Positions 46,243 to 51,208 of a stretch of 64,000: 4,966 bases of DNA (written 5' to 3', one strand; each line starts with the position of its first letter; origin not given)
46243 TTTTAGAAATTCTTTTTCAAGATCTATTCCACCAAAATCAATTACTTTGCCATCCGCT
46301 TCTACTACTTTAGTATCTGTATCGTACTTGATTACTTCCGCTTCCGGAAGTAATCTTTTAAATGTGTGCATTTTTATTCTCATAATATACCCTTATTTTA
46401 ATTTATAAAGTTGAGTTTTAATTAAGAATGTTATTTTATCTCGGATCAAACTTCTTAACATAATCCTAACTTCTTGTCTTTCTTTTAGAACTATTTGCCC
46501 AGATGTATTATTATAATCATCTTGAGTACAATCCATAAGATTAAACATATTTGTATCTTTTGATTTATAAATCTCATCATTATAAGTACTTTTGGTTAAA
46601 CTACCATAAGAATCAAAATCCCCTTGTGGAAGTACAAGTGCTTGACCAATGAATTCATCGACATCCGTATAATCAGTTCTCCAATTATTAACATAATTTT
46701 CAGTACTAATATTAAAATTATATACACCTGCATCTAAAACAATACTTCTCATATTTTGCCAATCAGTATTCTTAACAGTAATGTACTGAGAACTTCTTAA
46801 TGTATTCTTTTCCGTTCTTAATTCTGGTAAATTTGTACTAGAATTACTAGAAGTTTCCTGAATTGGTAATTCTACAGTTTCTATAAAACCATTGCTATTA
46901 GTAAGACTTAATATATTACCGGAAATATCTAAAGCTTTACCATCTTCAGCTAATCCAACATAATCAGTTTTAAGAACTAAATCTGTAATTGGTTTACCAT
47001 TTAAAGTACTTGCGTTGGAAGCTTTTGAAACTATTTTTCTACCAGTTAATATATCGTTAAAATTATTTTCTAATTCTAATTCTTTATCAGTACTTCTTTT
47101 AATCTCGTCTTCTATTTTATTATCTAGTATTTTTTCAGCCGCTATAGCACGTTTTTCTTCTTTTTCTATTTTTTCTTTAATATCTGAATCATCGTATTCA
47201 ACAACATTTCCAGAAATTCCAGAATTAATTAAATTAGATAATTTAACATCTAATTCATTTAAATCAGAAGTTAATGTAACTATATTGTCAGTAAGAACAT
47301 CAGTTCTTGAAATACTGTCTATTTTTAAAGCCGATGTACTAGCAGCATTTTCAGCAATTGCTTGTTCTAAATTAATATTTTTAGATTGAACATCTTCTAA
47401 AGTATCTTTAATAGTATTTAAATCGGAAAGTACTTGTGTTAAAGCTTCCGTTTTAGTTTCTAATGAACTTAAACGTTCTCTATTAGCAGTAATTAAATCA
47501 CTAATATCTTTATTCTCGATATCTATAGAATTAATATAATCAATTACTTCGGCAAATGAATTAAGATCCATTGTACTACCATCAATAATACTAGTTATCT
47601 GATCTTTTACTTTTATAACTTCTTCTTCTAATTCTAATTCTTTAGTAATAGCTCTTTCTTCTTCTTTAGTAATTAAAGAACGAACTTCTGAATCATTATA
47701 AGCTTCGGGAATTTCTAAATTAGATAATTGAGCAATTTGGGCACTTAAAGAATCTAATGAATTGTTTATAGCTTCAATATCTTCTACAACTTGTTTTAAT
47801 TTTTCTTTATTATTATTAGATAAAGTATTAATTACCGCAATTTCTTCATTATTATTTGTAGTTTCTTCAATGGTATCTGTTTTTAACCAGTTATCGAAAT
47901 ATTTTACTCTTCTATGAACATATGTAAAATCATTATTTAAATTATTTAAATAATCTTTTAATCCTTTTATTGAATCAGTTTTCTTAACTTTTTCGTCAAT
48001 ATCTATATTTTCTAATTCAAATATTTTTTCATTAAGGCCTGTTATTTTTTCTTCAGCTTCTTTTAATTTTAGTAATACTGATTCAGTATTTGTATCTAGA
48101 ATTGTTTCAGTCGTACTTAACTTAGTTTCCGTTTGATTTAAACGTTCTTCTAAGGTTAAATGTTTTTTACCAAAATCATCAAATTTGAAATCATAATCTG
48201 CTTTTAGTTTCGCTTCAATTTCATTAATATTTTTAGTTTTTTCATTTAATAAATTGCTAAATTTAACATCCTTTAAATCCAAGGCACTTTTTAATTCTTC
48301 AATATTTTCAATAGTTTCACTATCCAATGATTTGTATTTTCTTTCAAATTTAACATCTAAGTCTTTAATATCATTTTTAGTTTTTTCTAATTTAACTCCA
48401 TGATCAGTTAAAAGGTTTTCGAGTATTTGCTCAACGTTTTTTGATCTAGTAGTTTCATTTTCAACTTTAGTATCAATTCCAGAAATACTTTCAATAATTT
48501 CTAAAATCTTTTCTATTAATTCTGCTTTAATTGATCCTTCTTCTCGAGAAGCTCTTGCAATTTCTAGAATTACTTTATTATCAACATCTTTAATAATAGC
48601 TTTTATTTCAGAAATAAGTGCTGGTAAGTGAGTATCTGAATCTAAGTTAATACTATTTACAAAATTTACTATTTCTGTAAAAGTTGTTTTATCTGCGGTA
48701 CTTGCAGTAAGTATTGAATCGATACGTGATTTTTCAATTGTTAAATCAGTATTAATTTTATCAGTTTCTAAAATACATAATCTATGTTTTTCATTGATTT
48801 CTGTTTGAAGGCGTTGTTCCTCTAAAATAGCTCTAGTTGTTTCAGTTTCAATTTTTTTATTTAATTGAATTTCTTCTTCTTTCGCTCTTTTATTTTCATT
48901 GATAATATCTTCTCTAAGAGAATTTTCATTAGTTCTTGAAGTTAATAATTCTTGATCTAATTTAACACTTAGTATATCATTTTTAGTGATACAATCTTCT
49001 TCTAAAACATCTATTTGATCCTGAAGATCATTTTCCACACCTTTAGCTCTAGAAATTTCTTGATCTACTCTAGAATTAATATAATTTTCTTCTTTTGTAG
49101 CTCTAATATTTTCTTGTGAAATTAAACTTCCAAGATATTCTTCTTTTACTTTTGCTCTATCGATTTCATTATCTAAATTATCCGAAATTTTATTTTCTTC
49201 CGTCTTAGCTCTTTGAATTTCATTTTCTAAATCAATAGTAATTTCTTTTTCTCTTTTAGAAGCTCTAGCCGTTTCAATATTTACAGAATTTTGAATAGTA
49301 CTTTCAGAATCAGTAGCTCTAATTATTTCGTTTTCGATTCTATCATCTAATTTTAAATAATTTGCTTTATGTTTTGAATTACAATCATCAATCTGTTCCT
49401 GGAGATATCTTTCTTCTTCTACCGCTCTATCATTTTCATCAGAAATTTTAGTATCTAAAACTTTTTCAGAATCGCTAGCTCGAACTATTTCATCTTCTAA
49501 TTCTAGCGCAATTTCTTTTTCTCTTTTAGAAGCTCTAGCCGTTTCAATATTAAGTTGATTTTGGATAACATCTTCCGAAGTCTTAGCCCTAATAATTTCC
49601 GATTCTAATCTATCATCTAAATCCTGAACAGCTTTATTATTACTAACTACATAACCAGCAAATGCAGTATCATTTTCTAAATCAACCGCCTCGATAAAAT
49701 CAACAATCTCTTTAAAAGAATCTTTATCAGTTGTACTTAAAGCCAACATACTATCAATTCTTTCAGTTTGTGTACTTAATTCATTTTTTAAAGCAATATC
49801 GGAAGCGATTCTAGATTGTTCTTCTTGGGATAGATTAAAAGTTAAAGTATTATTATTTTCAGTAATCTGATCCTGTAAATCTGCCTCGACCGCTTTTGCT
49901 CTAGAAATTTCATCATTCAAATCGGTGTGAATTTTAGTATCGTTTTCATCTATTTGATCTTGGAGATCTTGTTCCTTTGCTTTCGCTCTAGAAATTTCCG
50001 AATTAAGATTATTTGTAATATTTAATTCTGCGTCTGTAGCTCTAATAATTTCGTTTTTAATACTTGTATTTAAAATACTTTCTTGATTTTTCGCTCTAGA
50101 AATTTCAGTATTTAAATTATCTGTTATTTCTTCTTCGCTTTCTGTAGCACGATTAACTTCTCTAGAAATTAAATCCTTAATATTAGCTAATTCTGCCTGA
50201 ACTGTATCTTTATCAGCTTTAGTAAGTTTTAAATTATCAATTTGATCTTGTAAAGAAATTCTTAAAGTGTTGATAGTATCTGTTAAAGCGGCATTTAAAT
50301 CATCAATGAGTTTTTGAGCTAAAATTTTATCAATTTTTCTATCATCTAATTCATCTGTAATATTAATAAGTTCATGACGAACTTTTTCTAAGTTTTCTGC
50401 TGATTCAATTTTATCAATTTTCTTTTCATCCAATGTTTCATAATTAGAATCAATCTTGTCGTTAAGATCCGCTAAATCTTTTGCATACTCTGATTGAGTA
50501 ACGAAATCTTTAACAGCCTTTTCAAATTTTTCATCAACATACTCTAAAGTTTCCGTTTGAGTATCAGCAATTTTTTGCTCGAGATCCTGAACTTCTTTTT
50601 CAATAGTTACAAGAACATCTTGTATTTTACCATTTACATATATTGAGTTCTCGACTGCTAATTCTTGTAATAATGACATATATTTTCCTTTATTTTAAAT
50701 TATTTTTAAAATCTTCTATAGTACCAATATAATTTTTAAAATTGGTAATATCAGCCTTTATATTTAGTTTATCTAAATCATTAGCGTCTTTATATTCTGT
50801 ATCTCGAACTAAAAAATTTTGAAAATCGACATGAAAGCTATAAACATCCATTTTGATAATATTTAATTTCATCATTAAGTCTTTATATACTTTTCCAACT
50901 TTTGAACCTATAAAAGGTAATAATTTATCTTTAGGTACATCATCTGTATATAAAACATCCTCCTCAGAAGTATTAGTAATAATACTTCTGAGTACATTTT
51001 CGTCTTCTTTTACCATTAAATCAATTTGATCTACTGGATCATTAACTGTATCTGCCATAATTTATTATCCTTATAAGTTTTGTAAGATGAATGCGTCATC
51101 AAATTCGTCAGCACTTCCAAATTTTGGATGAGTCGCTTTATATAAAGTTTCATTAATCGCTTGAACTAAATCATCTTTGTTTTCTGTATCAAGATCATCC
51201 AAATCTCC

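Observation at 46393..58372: Two giant coiled-coil fibre proteins sharing a recurring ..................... punctuation motif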

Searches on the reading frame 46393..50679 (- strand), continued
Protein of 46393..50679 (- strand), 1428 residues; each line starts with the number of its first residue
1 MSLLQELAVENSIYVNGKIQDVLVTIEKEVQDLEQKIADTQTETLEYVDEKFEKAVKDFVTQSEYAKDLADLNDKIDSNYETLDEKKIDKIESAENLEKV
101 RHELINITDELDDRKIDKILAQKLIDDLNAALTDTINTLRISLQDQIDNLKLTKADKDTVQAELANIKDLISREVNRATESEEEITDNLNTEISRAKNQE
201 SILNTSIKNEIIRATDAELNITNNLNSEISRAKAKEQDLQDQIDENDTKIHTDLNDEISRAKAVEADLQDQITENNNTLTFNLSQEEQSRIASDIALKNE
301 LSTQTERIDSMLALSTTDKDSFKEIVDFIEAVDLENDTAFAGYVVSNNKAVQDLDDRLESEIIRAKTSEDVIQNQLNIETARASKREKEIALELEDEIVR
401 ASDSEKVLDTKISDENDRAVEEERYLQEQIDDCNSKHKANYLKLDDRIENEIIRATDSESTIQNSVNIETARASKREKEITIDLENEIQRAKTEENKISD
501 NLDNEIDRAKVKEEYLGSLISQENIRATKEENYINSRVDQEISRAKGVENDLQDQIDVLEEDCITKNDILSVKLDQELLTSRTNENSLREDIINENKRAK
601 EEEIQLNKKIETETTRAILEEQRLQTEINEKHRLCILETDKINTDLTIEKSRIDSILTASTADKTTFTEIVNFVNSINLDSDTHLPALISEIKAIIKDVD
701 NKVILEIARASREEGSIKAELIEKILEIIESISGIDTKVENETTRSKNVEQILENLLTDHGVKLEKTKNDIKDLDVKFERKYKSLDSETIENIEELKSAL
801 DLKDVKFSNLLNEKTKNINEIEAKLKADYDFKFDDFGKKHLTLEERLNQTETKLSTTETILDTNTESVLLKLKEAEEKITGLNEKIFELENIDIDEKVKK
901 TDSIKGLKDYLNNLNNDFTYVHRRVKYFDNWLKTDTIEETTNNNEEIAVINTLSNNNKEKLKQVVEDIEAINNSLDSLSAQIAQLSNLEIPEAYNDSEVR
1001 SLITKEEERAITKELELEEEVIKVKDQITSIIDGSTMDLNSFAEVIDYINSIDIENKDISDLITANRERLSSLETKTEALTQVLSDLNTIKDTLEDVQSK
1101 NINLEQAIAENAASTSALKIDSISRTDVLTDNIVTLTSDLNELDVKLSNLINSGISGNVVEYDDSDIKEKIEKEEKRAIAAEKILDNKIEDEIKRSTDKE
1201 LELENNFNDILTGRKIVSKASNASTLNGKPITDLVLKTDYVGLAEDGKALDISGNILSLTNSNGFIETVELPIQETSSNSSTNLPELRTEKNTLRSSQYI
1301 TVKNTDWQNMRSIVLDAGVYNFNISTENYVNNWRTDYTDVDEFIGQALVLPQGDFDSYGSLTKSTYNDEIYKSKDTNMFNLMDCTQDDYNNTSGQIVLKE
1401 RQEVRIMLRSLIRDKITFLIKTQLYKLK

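Call 74: search_protein_families(library=ncbifam, proteins=[window:46393-50679:-, P0007], max_evalue=0.01)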
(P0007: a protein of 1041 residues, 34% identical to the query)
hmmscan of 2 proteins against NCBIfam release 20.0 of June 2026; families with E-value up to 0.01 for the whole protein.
window:46393-50679:- (1428 aa): 0 families

P0007 (1041 aa): 0 families

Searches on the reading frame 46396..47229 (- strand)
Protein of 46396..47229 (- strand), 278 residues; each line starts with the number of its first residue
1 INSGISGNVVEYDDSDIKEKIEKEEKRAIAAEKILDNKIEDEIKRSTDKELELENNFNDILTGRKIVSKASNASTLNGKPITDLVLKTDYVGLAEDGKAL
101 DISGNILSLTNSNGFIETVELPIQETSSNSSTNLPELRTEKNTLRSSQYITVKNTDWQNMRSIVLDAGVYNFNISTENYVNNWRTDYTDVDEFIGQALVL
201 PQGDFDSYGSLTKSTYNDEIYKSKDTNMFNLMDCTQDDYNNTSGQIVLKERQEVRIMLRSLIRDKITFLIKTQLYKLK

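Call 61: predict_structure(alignment_id=A6)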
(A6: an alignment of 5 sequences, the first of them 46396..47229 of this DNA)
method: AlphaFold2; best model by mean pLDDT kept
length: 278 residues; sequences in the alignment: 5
mean_pLDDT: 57.4   pTM: 0.39
mean pLDDT of the five models: 57.4, 56.9, 55.4, 52.3, 45.9
residues with pLDDT >= 90: 0; 70-90: 96; 50-70: 66; < 50: 116
segments of 3 or more residues with pLDDT < 50: 1-11, 58-103, 110-117, 120-135, 181-184, 186-190, 204-228
pLDDT, mean of each block of 10 residues (from residue 1): 35 68 83 83 72 55 36 34 35 39 50 46 39 47 71 71 73 70 46 68 46 41 43 71 67 77 74 71
secondary structure, 60 per line:
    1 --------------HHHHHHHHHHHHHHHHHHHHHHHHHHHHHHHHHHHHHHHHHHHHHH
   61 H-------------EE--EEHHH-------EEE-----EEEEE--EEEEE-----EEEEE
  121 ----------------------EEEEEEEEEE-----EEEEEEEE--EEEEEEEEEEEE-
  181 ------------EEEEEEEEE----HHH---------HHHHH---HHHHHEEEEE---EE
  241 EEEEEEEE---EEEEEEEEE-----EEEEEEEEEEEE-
elements in order: H15-61 E91-93 E99-103 E106-110 E116-120 E143-152 E158-165 E168-179 E193-201 H218-222 H226-230 E231-235 E239-248 E252-260 E266-277

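Call 64: fold_search(model_id=the predicted structure, library=viral)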
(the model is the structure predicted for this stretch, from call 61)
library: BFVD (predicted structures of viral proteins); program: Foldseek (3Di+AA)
matches with E <= 10: 1676; with E <= 0.001: 156
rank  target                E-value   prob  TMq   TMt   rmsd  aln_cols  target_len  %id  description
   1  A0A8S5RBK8            9.5e-08  1.00  0.34  0.57  10.1       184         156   11  Uncharacterized protein [virus sp. ctmTa7]
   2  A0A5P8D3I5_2          3.9e-06  1.00  0.25  0.09  26.2       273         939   15  (no name in the UniProt tables at hand)
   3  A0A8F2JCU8            4.3e-06  1.00  0.33  0.18   6.0       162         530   12  Tail fibers protein [Klebsiella phage Kp_Pokalde_001]
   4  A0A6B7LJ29            9.9e-06  1.00  0.32  0.29  23.1       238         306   15  (no name in the UniProt tables at hand)
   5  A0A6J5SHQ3            1.1e-05  1.00  0.33  0.22  16.2       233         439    9  Uncharacterized protein [uncultured Caudovirales phage]
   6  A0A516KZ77            1.8e-05  1.00  0.28  0.25  16.2       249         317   12  (no name in the UniProt tables at hand)
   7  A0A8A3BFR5            2.5e-05  1.00  0.25  0.26  15.4       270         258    9  Capsid protein [Delphin virus 1]
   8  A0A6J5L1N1            2.7e-05  1.00  0.33  0.14  13.2       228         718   11  Uncharacterized protein [uncultured Caudovirales phage]
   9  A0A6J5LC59            2.8e-05  1.00  0.28  0.26  17.8       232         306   10  Uncharacterized protein [uncultured Caudovirales phage]
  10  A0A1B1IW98            2.8e-05  1.00  0.24  0.19  30.1       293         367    7  (no name in the UniProt tables at hand)
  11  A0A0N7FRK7            3.4e-05  1.00  0.31  0.23  14.8       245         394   10  (no name in the UniProt tables at hand)
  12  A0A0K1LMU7            3.7e-05  1.00  0.29  0.18  41.1       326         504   12  Tail protein [Caulobacter phage Sansa]
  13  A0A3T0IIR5            4.0e-05  1.00  0.26  0.10  18.8       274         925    9  Tail family protein [Vibrio virus vB_VspP_SBP1]
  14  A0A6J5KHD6            4.9e-05  1.00  0.29  0.10  16.2       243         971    9  Pectate lyase superfamily protein [uncultured Caudovirales phage]
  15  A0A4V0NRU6            5.2e-05  1.00  0.33  0.52   6.8       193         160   12  Uncharacterized protein [Vibrio phage VP-1]
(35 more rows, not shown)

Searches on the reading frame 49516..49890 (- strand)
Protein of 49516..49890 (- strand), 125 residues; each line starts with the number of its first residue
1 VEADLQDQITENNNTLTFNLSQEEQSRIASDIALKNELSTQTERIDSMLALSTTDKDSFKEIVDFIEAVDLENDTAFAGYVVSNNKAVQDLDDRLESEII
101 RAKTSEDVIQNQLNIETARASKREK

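Call 59: predict_structure(alignment_id=A4)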
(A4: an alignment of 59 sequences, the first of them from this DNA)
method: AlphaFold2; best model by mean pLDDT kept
length: 125 residues; sequences in the alignment: 59
mean_pLDDT: 91.1   pTM: 0.44
mean pLDDT of the five models: 91.1, 90.8, 90.7, 90.3, 85.0
residues with pLDDT >= 90: 89; 70-90: 31; 50-70: 5; < 50: 0
segments of 3 or more residues with pLDDT < 50: none
pLDDT, mean of each block of 10 residues (from residue 1): 96 98 98 97 85 70 77 83 96 98 98 98 95
secondary structure, 60 per line:
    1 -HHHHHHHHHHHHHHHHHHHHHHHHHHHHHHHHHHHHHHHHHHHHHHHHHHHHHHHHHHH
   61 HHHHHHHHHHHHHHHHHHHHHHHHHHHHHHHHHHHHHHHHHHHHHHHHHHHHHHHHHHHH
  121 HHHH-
elements in order: H2-124

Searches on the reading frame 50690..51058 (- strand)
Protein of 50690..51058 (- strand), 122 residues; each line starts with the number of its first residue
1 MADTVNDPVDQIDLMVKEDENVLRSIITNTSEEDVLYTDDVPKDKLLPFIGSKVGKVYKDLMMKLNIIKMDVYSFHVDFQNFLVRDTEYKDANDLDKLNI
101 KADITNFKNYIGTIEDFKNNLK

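Call 4: search_protein_families(library=pfam, proteins=[window:50690-51058:-], max_evalue=0.01)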
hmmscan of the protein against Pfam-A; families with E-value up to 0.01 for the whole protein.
window:50690-51058:- (122 aa): 0 families

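Call 6: search_protein_families(library=phrogs, proteins=[window:50690-51058:-], max_evalue=0.01)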
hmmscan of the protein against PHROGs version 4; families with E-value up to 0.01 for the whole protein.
window:50690-51058:- (122 aa): 0 families

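Call 74: search_protein_families(library=ncbifam, proteins=[window:50690-51058:-], max_evalue=0.01)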
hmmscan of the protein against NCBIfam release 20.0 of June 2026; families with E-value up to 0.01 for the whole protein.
window:50690-51058:- (122 aa): 0 families
